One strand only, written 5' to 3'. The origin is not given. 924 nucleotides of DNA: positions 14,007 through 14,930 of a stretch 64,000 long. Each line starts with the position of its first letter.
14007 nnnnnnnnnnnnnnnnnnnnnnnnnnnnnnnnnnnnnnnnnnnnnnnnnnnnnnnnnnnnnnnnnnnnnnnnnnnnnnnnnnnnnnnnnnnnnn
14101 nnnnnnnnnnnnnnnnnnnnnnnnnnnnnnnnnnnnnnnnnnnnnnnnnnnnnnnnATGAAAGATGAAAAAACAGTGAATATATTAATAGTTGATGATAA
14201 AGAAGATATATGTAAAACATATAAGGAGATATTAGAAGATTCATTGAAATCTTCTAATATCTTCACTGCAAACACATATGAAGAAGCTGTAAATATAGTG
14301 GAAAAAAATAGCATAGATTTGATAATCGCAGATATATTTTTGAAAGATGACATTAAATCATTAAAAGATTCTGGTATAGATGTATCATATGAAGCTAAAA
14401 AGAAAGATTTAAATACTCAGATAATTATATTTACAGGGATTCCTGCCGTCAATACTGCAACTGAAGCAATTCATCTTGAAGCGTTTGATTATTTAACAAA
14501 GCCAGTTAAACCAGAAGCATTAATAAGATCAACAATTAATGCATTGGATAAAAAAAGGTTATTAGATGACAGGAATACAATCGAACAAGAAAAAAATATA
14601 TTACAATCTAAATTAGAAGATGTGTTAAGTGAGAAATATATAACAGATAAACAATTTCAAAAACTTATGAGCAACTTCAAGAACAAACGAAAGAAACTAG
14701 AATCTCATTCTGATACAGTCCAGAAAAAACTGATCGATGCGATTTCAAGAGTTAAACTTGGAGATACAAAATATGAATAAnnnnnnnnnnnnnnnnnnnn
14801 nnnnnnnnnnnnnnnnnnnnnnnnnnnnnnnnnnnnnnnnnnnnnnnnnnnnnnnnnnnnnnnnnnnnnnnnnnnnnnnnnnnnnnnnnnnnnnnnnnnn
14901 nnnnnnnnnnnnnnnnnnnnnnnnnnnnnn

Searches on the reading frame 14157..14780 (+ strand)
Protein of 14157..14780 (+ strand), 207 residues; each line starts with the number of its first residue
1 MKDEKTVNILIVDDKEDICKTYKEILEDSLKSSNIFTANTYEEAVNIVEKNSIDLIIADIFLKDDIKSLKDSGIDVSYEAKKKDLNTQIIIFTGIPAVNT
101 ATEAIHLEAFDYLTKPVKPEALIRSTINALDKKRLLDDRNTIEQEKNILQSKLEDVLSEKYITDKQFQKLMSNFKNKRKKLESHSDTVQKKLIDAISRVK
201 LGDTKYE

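Call 3: search_protein_families(library=pfam, proteins=[window:14157-14780:+], max_evalue=0.01)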
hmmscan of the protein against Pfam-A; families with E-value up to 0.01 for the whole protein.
window:14157-14780:+ (207 aa): 1 family
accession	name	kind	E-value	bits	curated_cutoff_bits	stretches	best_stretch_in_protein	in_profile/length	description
PF00072.30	Response_reg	-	2.5e-19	69.9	30.2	1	9-124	1-108/111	Response regulator receiver domain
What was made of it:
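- On Response regulator receiver (CheY-like): Protein 14157-14780 scores 69.9 bits against 30.2 for Response_reg (call 3).
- On Response regulator transcription factor, or enzymatic response regulator: Response_reg is the only Pfam hit at E up to 0.01 (call 3).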

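Call 13: search_protein_families(library=phrogs, proteins=[window:14157-14780:+], max_evalue=0.001)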
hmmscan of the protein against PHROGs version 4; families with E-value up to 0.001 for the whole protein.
window:14157-14780:+ (207 aa): 3 families
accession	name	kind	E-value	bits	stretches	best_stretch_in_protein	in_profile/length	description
phrog_731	-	unknown function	1.6e-17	64.6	1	7-150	2-138/227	-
phrog_5982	-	unknown function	9.3e-15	54.5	1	4-165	866-1017/1030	-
phrog_37855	-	unknown function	3.3e-07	30.6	1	5-142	4-141/278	-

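Call 26: find_related_loci(query=window:14157-14780:+, collection=viral_contigs, flank=10000)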
Query window:14157-14780:+ (207 aa) in viral_contigs; peptide patterns used: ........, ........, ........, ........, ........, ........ (x = any residue, [..] = any of these).
23 stretches matched a pattern, but none encodes a relative of the query by tblastn (E <= 1e-3).

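Call 30: find_homologous_proteins(query=window:14157-14780:+)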
Query window:14157-14780:+ (207 aa): 2 proteins with E <= 0.001 among 281 candidates.
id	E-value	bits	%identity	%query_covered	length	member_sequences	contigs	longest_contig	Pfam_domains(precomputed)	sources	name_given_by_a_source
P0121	5.5e-121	419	100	100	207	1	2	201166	PF00072.31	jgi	-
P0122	4.2e-4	39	32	58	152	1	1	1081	PF00072.31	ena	-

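Call 31: find_encoding_contigs(protein=P0121, flank=10000, max_places=4)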
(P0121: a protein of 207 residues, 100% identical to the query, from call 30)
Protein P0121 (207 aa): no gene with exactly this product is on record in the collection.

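Call 38: search_protein_representatives(protein=window:14157-14780:+)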
Query: 207 residues. Proteins with E-value up to 0.001 (for the whole library): 17765; up to 1e-10: 727; up to 1e-30: 2. The best 150 are listed.
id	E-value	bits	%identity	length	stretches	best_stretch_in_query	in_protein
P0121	1.7e-121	419.4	100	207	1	1-207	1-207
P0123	2.7e-39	151.6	38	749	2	4-155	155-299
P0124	5.1e-30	121.3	32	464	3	3-140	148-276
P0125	9.6e-30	120.4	32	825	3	7-160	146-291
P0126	1.6e-23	100.2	36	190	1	9-191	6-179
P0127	2.7e-23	99.4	34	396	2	4-141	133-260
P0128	7.4e-23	98.0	30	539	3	4-150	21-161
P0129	7.7e-23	97.9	32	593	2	7-135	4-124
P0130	4.7e-22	95.4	35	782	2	7-159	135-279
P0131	5.4e-22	95.2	36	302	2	5-142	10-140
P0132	7.0e-22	94.8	32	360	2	8-129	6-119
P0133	1.8e-21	93.5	29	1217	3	7-133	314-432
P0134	3.0e-21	92.8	32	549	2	7-166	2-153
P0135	1.3e-20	90.7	30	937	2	8-171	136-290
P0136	1.6e-20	90.4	40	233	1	8-158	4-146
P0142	2.5e-19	86.5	35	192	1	5-202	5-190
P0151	1.8e-18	83.7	37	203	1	8-184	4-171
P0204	7.9e-16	75.1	35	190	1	8-180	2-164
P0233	3.0e-15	73.2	33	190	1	9-200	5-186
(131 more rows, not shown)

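Call 39: predict_structure(protein=window:14157-14780:+)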
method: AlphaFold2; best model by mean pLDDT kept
length: 207 residues; sequences in the alignment: 1
mean_pLDDT: 39.9   pTM: 0.23
mean pLDDT of the five models: 39.9, 38.9, 37.8, 35.6, 34.2
residues with pLDDT >= 90: 0; 70-90: 1; 50-70: 30; < 50: 176
segments of 3 or more residues with pLDDT < 50: 1-42, 51-123, 134-137, 155-207
pLDDT, mean of each block of 10 residues (from residue 1): 36 39 45 47 50 39 32 30 29 26 27 35 50 55 65 48 40 41 40 34 26
secondary structure, 60 per line:
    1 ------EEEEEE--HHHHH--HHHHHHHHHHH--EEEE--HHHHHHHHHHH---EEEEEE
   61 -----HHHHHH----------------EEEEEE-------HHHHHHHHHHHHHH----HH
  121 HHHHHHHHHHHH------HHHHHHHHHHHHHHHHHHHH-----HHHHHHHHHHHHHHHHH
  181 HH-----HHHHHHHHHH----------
elements in order: E7-12 H15-19 H22-32 E35-38 H41-51 E55-60 H66-71 E88-93 H101-114 H119-132 H139-158 H164-182 H188-197
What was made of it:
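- Tried and rejected: Useless, pLDDT 40 (call 39).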

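Call 40: search_protein_families(library=pfam, proteins=[P0123, P0124, P0125, P0126, P0130, P0142, P0151, P0233, P0204, P0136], max_evalue=0.001)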
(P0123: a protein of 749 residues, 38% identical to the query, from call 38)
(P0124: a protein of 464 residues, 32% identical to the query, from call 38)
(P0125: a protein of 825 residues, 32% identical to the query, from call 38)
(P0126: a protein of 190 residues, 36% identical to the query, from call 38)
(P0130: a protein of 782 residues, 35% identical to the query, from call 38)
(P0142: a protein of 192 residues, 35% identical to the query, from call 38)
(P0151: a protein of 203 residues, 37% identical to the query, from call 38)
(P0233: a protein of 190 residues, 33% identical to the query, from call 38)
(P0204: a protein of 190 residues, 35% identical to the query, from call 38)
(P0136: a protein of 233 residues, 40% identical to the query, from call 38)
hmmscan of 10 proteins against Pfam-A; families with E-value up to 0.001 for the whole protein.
P0123 (749 aa): 11 families
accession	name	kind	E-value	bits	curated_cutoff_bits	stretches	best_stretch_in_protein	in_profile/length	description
PF00072.30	Response_reg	-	8.9e-52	174.4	30.2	2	11-119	1-108/111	Response regulator receiver domain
PF00158.32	Sigma54_activat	-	3.6e-51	173.6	20.2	1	425-591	1-167/168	Sigma-54 interaction domain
PF25601.1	AAA_lid_14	-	9.6e-25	86.7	27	1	597-675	1-79/87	AAA+ ATPase lid domain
PF14532.12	Sigma54_activ_2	-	3.8e-23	82.7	25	1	426-596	1-138/138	Sigma-54 interaction domain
PF02954.25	HTH_8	-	1.3e-11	44.5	22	1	704-740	6-42/42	Bacterial regulatory protein, Fis family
PF13426.13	PAS_9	-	8.6e-09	36.1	27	1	307-408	3-102/103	PAS domain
PF08448.16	PAS_4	-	6.6e-07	30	23.1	1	302-408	2-106/110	PAS fold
PF07728.20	AAA_5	-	7.8e-07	29.6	22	1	449-565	2-121/139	AAA domain (dynein-related subfamily)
PF07724.20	AAA_2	-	4.1e-05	24.1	27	1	449-567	6-124/166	AAA domain (Cdc48 subfamily)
PF13191.12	AAA_16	-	0.00016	22.6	32.6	1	425-483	2-61/167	AAA ATPase domain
PF00989.32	PAS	-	0.0003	21.2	22.6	1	297-407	3-113/113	PAS fold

P0124 (464 aa): 8 families
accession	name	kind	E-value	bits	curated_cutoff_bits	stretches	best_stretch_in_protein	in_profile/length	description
PF00072.30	Response_reg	-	1.1e-78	261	30.2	3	154-262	1-110/111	Response regulator receiver domain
PF18428.7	BRCT_3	-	4.7e-08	33.4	26.1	0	151-206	5-60/102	BRCA1 C Terminus (BRCT) domain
PF13649.12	Methyltransf_25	-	2.6e-07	31.7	27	0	296-365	17-90/97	Methyltransferase domain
PF13847.12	Methyltransf_31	-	1.7e-06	28.3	27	0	297-355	26-87/145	Methyltransferase domain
PF08241.18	Methyltransf_11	-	1.7e-05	25.8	21.2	0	297-355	16-73/95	Methyltransferase domain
PF06490.17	FleQ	-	4.4e-05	24.2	22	0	301-413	1-106/108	Flagellar regulatory protein FleQ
PF03698.18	UPF0180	-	0.00049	20.7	25.4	0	14-36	7-29/77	Uncharacterised protein family (UPF0180)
PF08282.18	Hydrolase_3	-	0.00054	20.2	20.9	0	262-343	104-186/255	haloacid dehalogenase-like hydrolase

P0125 (825 aa): 12 families
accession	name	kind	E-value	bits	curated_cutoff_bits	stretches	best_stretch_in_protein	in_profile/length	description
PF00072.30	Response_reg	-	3.4e-86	285.2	30.2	3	4-113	1-110/111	Response regulator receiver domain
PF02518.31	HATPase_c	-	3.1e-30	105.3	26.4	1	574-683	4-110/111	Histidine kinase-, DNA gyrase B-, and HSP90-like ATPase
PF00512.31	HisKA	-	7.8e-22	77.6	26.9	1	458-525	2-66/66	His Kinase A (phospho-acceptor) domain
PF00989.32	PAS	-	1.8e-15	57.4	22.6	1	301-409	2-113/113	PAS fold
PF08448.16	PAS_4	-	1.6e-12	48.1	23.1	1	306-414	1-110/110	PAS fold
PF20161.5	VpsR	-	1.5e-11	44.5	23.7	1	144-257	9-120/121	VpsR domain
PF13426.13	PAS_9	-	2e-11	44.5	27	1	310-411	1-103/103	PAS domain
PF23198.2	PDE8A_N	-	1.4e-10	41.7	29.6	0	729-790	33-95/147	PDE8A-like, N-terminal domain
PF13188.13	PAS_8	-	3.3e-10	39.9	21.8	1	301-358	2-60/65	PAS domain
PF08447.18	PAS_3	-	1.1e-07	32.4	25.6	1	321-401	1-83/89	PAS fold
PF13589.12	HATPase_c_3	-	0.00062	20.3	25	0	582-652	9-79/137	Histidine kinase-, DNA gyrase B-, and HSP90-like ATPase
PF10090.15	HPTransfase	-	0.0008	19.6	22.9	0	576-668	32-119/123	Histidine phosphotransferase C-terminal domain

P0126 (190 aa): 2 families
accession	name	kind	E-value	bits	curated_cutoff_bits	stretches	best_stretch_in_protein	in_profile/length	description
PF00072.30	Response_reg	-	3.9e-16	59.6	30.2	1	7-117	2-110/111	Response regulator receiver domain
PF20274.4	cREC_REC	-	2.8e-07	31.6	27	1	27-78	14-63/88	Cyclic-phosphate processing Receiver domain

P0130 (782 aa): 7 families
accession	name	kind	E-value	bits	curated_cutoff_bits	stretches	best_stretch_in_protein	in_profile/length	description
PF00072.30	Response_reg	-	1e-66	222.5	30.2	3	138-246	2-110/111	Response regulator receiver domain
PF02518.31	HATPase_c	-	4.6e-23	82.2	26.4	1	530-633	5-110/111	Histidine kinase-, DNA gyrase B-, and HSP90-like ATPase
PF13589.12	HATPase_c_3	-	0.0001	22.8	25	1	531-591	3-62/137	Histidine kinase-, DNA gyrase B-, and HSP90-like ATPase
PF08448.16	PAS_4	-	0.00023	21.8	23.1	1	302-407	1-106/110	PAS fold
PF00989.32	PAS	-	0.00033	21.1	22.6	1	297-342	2-47/113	PAS fold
PF00512.31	HisKA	-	0.00041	20.8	26.9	1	423-478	6-60/66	His Kinase A (phospho-acceptor) domain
PF13581.12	HATPase_c_2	-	0.00045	20.7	27.4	0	535-606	40-108/127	Histidine kinase-like ATPase domain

P0142 (192 aa): 1 family
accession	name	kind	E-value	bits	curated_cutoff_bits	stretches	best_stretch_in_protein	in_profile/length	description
PF00072.30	Response_reg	-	8.5e-20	71.4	30.2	1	9-118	1-107/111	Response regulator receiver domain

P0151 (203 aa): 1 family
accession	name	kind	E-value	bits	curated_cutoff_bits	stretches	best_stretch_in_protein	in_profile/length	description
PF00072.30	Response_reg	-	5.5e-27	94.6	30.2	1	5-114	1-110/111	Response regulator receiver domain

P0233 (190 aa): 1 family
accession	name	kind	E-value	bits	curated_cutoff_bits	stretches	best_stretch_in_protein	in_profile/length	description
PF00072.30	Response_reg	-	1.3e-21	77.3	30.2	1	6-113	2-109/111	Response regulator receiver domain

P0204 (190 aa): 2 families
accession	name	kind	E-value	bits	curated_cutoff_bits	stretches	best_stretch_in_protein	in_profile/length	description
PF00072.30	Response_reg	-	1.1e-18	67.8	30.2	1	3-110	1-105/111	Response regulator receiver domain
PF20274.4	cREC_REC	-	4.4e-05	24.5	27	1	31-82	18-70/88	Cyclic-phosphate processing Receiver domain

P0136 (233 aa): 5 families
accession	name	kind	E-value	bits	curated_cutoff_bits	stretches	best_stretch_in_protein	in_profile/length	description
PF00072.30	Response_reg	-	1.1e-24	87.1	30.2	1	5-112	1-108/111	Response regulator receiver domain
PF13426.13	PAS_9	-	4.5e-07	30.5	27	1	149-208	1-58/103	PAS domain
PF00989.32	PAS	-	4.7e-07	30.2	22.6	1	141-190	3-52/113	PAS fold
PF08448.16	PAS_4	-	5.3e-07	30.3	23.1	1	145-211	1-68/110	PAS fold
PF13188.13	PAS_8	-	1.2e-06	28.6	21.8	1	141-195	3-54/65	PAS domain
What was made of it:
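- On cREC (cyclic-phosphate-processing receiver of jumbo phages, PF20274): Two small homologues (P0126, P0204) have cREC hits well below their Response_reg scores; one (31.6 bits) passes the 27-bit cut-off and the other (24.5 bits) does not (call 40).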

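Call 65: find_related_loci(query=A3, collection=viral_contigs, flank=10000)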
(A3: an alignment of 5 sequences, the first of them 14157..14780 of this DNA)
Query A3 (207 aa) in viral_contigs; peptide patterns used: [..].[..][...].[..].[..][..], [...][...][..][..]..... (x = any residue, [..] = any of these).
94 stretches matched a pattern; 6 encode a relative of the query (tblastn E <= 1e-3); 6 distinct loci.
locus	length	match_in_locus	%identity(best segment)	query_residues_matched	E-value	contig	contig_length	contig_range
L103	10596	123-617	26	8-192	5e-9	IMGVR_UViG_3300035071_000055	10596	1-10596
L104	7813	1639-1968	26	7-122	9e-9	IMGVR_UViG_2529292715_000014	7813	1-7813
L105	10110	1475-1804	26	7-122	9e-9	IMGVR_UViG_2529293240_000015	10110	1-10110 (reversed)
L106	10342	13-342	26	7-122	1e-8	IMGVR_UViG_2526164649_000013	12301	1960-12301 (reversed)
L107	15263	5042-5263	28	38-117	2e-5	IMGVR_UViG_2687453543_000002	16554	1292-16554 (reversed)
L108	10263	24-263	30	62-138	4e-5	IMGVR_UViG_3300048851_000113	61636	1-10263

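Call 66: find_related_loci(query=A3, collection=genome_contigs, flank=6000)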
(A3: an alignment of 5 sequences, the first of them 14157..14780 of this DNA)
Query A3 (207 aa) in genome_contigs; peptide patterns used: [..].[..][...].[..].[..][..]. (x = any residue, [..] = any of these).
138 stretches matched a pattern; 54 encode a relative of the query (tblastn E <= 1e-3); 54 distinct loci.
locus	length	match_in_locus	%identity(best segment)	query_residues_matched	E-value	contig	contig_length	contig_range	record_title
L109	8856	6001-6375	38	8-140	2e-21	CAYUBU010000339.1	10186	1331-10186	MAG TPA_asm: uncultured Nitrospirota bacterium isolate binchicken_co231_141 genome assembly, contig: k141_6124119, whole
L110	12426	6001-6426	38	5-157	2e-20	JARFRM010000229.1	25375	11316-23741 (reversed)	MAG: Thermoanaerobaculales bacterium isolate MAG_Ve_Sed_50 k141_6825617, whole genome shotgun sequence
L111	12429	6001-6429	31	9-157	1e-17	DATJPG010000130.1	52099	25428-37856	MAG TPA_asm: Acidobacteriota bacterium isolate SMAG_U14907 k141_2153023, whole genome shotgun sequence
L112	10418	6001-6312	30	7-118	6e-12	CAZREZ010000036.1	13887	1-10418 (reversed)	MAG TPA_asm: uncultured Bacteroidales bacterium isolate binchicken_co181_636 genome assembly, contig: NODE_7936_length_1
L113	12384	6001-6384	29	1-136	7e-12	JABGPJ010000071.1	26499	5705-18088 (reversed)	MAG: Deltaproteobacteria bacterium isolate co234_bin29 NODE_3554_length_26499_cov_18.551959, whole genome shotgun sequen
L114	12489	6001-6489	30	4-173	1e-11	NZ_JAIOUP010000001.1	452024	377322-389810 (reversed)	Schnuerera sp. xch1 NODE_1_length_452024_cov_227.503712, whole genome shotgun sequence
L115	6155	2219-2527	35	6-117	3e-11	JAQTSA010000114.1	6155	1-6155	MAG: Candidatus Omnitrophota bacterium isolate STB_176 NODE_38551_length_6155_cov_3.141838_Sandtown_B, whole genome shot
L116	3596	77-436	30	8-135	5e-11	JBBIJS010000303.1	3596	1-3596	MAG: Chloroflexota bacterium isolate EPF170215_bin_168 NODE_25348_length_3596_cov_12.914996, whole genome shotgun sequen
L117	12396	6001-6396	28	7-144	8e-11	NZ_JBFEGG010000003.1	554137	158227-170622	Ornithinibacillus sp. 179-J 7C1 HS NODE_3_length_554137_cov_234.226235, whole genome shotgun sequence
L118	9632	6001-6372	27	1-135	2e-10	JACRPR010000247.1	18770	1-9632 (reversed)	MAG: Chloroflexi bacterium isolate NC_groundwater_1992_Pr3_S-0.65um_56_3 SR2-18-Sp65_coassembly_scaffold_704978, whole g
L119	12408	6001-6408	30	2-137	3e-10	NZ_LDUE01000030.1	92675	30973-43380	Ornithinibacillus californiensis strain DSM 16628 contig_30, whole genome shotgun sequence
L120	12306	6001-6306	35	6-116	6e-10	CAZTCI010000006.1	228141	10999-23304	MAG TPA_asm: uncultured Planctomycetales bacterium isolate binchicken_co185_276 genome assembly, contig: NODE_55_length_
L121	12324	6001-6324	26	8-122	1e-8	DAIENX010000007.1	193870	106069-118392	MAG TPA_asm: Elusimicrobia bacterium isolate clean1135 k141_3082140, whole genome shotgun sequence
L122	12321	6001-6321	29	9-123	1e-8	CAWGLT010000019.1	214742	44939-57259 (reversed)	MAG: uncultured Acidobacteriota bacterium isolate MFD09779.bin.1.87 genome assembly, contig: contig_59535, whole genome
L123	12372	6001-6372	28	1-135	2e-8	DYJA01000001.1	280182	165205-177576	MAG TPA_asm: Candidatus Aquidulcis sp. isolate FI88_2_58_12 Afr_mines_FI88_28_length_280182_cov_5_090127, whole genome s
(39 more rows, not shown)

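Call 80: predict_structure(alignment_id=A4)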
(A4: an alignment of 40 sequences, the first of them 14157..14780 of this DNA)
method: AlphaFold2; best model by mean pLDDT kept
length: 207 residues; sequences in the alignment: 40
mean_pLDDT: 91.9   pTM: 0.78
mean pLDDT of the five models: 91.9, 90.9, 89.7, 89.6, 89.5
residues with pLDDT >= 90: 144; 70-90: 53; 50-70: 8; < 50: 2
segments of 3 or more residues with pLDDT < 50: none
pLDDT, mean of each block of 10 residues (from residue 1): 88 98 98 97 98 98 86 97 98 96 98 98 98 97 96 87 79 87 86 83 57
secondary structure, 60 per line:
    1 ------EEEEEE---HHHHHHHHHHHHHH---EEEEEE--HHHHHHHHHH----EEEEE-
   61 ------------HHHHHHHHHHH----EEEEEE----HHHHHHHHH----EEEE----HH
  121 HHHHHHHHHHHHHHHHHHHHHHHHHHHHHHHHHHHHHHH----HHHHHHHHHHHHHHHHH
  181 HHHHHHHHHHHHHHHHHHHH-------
elements in order: E7-12 H16-29 E33-38 H41-50 E55-59 H73-83 E88-93 H98-106 E111-114 H119-159 H164-200
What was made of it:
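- On Response regulator receiver (CheY-like): The AF2 model has pLDDT 91.9 with five strands and five helices (call 80).
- On Response regulator transcription factor, or enzymatic response regulator: The C-terminus is a two-helix hairpin (call 80).
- Tried and rejected: I replaced it with an alignment-based model (call 80).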

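Call 82: fold_search(model_id=the predicted structure, library=pdb)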
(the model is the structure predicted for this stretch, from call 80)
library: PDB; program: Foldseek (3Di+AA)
matches with E <= 10: 1777; with E <= 0.001: 619
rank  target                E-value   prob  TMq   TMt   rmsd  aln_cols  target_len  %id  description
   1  8ted_B                1.6e-11  1.00  0.53  0.23   8.6       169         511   25  PorX primitive orthorhombic crystal form (released 2024-04-17)
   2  8p6f_A                2.7e-11  1.00  0.54  0.23   8.4       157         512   27  Crystal structure of PorX-Fj (released 2024-04-03)
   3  8tef_A                3.1e-11  1.00  0.53  0.22   8.3       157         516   27  PorX primitive monoclinic crystal form (released 2024-04-17)
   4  8p6f_B                4.5e-11  1.00  0.54  0.23   8.0       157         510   27  Crystal structure of PorX-Fj (released 2024-04-03)
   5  7pvk_A                5.1e-11  1.00  0.54  0.23   8.1       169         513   21  X-ray structure of dimeric PorX (T272A mutant), in complex with pGpG. (released 2022-12-14)
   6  8ted_A                5.5e-11  1.00  0.54  0.23   8.6       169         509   25  PorX primitive orthorhombic crystal form (released 2024-04-17)
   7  8tff_A                8.0e-11  1.00  0.53  0.22   8.5       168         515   26  PorX with BeF3 phosphate analog (released 2024-04-17)
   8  8tef_C                9.1e-11  1.00  0.54  0.23   8.5       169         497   25  PorX primitive monoclinic crystal form (released 2024-04-17)
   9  8tfm_A                1.1e-10  1.00  0.53  0.23   8.4       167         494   26  PorX with Zn (primitive orthorhombic crystal form) (released 2024-04-17)
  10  8tef_D                1.3e-10  1.00  0.53  0.23   8.5       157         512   27  PorX primitive monoclinic crystal form (released 2024-04-17)
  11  8thp_A                1.3e-10  1.00  0.54  0.24   8.5       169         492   25  PorX phosphatase null mutant (T271V) (released 2024-04-17)
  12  8thp_B                1.8e-10  1.00  0.53  0.23   8.8       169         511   25  PorX phosphatase null mutant (T271V) (released 2024-04-17)
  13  7pv7_A                1.8e-10  1.00  0.52  0.22   7.9       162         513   20  Crystal structure of dimeric Porphyromonas gingivalis PorX, a type 9 secretion system response regulator. (released 2022-12-14)
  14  8tff_B                2.5e-10  1.00  0.53  0.23   8.7       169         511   25  PorX with BeF3 phosphate analog (released 2024-04-17)
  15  4l4u                  3.1e-10  1.00  0.60  0.33   3.7       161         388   23  Crystal structure of construct containing A. aeolicus NtrC1 receiver, central and DNA binding domains (released 2013-08-28)
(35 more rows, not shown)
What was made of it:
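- Closest known: Receiver proteins with helical or coiled-coil extensions. Same: Foldseek E-values run from about 1e-9 to 1e-11 (call 82).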

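Call 83: search_protein_families(library=padloc, proteins=[window:14157-14780:+], max_evalue=0.01)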
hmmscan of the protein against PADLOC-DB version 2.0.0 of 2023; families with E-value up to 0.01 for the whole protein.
window:14157-14780:+ (207 aa): 2 families
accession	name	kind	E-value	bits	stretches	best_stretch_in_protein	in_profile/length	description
PDLC04725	PDC-M60B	-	0.00024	19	1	7-95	4-100/158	-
PDLC04726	PDC-M60C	-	0.00029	17.8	1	8-101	2-98/407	-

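Call 84: search_protein_families(library=ncbifam, proteins=[window:14157-14780:+], max_evalue=0.01)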
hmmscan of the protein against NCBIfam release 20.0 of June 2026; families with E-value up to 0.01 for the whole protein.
window:14157-14780:+ (207 aa): 66 families (the best 25 are shown)
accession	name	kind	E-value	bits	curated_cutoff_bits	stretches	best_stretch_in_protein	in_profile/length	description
NF051870.1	NAssimRespRegNtrX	equivalog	9.3e-17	61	600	1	7-146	2-135/452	nitrogen assimilation response regulator NtrX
NF047793.1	ResRegPgtA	equivalog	3.6e-16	59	650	1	5-146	4-137/414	two-component system response regulator PgtA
NF045505.1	RR_RssB_Pseudo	equivalog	1.2e-13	50.9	700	1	5-169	4-164/394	two-component system response regulator RssB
NF008469.0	PRK11361.1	equivalog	3.4e-12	45.8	714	1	7-145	5-135/461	acetoacetate metabolism transcriptional regulator AtoC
NF033791.1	ActR_PrrA_rreg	equivalog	5e-12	46.1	250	1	8-134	3-121/173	ActR/PrrA/RegA family redox response regulator transcription factor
NF053512.1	nitric_RR_NosR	exception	4e-11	42.6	400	1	9-190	1-172/422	response regulator c-di-GMP phosphodiesterase, NosR family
TIGR02915.1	PEP_resp_reg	equivalog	1e-10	41.1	502.6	1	9-157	1-142/445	PEP-CTERM-box response regulator transcription factor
NF011695.0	PRK15115.1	equivalog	1.1e-10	40.9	763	1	3-138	3-130/445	two-component system response regulator GlrR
NF007750.0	PRK10430.1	equivalog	2.3e-10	40.4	262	1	7-146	2-137/239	two-component system response regulator DcuR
NF041946.1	LuxO_transreg_Vib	equivalog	4.5e-10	38.9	800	1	12-143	2-125/463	quorum-sensing sigma-54 dependent transcriptional regulator LuxO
NF006900.1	PRK09390.1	equivalog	4.8e-10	39.3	255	1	6-154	4-141/203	response regulator FixJ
NF010076.0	PRK13557.1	subfamily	6.4e-10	38.1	631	1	6-131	415-534/540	histidine kinase famiy protein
NF007467.0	PRK10046.1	equivalog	8.4e-10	38.6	264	1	7-145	5-137/226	two-component response regulator DpiA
NF007689.0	PRK10365.1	equivalog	8.6e-10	38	760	1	5-137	4-128/441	sigma-54-dependent response regulator transcription factor ZraR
NF052313.1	T9SS_RR_PorX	equivalog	1.5e-09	37.2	300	1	8-159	2-147/513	T9SS response regulator signal transducer PorX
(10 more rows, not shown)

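Call 98: fold_search(model_id=the predicted structure, library=viral)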
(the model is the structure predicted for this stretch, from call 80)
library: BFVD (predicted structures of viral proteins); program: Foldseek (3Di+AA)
matches with E <= 10: 962; with E <= 0.001: 31
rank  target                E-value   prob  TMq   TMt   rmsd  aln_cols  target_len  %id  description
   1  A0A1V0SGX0            1.3e-08  1.00  0.56  0.11   3.2       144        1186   24  Putative sensor histidine kinase [Hokovirus HKV1]
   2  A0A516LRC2            1.3e-08  1.00  0.58  0.75   3.5       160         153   19  (no name in the UniProt tables at hand)
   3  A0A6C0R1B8            1.4e-08  1.00  0.61  0.83   2.6       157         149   17  Hybrid sensor histidine kinase-response regulator [Alteromonas phage vB_AmeM_PT11-V22]
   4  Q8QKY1                2.1e-08  1.00  0.53  0.25  13.8       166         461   20  EsV-1-88 [Ectocarpus siliculosus virus 1 (isolate New Zealand/Kaikoura/1988)]
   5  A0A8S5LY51            3.0e-08  1.00  0.56  0.40  14.2       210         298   15  Response regulator protein [Myoviridae sp. ctrnx29]
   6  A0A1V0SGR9            2.0e-07  1.00  0.49  0.78   2.9       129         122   20  Putative sensor histidine kinase [Hokovirus HKV1]
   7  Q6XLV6                3.0e-07  1.00  0.49  0.19   3.2       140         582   18  histidine kinase [Feldmannia irregularis virus a]
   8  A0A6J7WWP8            3.4e-07  1.00  0.49  0.45   3.3       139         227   22  TtrR Response regulator [uncultured Caudovirales phage]
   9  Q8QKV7                3.8e-07  1.00  0.48  0.14   8.5       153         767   18  histidine kinase [Ectocarpus siliculosus virus 1 (isolate New Zealand/Kaikoura/1988)]
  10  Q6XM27                4.1e-07  1.00  0.49  0.24   3.2       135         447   24  FirrV-1-B9 [Feldmannia irregularis virus a]
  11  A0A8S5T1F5            4.4e-07  1.00  0.46  0.48  18.6       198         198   18  Response regulator [Myoviridae sp. ctWb16]
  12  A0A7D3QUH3            5.0e-07  1.00  0.49  0.49   3.4       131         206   18  Signal transduction response regulator protein receiver domain protein [Fadolivirus FV1/VV64]
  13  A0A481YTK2            7.8e-07  1.00  0.50  0.15   2.8       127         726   24  Histidine kinase [Marseillevirus LCMAC102]
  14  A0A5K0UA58            1.0e-06  1.00  0.50  0.10   2.6       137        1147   20  histidine kinase [Yasminevirus sp. GU-2018]
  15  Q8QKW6                1.1e-06  1.00  0.50  0.20   3.9       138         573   17  histidine kinase [Ectocarpus siliculosus virus 1 (isolate New Zealand/Kaikoura/1988)]
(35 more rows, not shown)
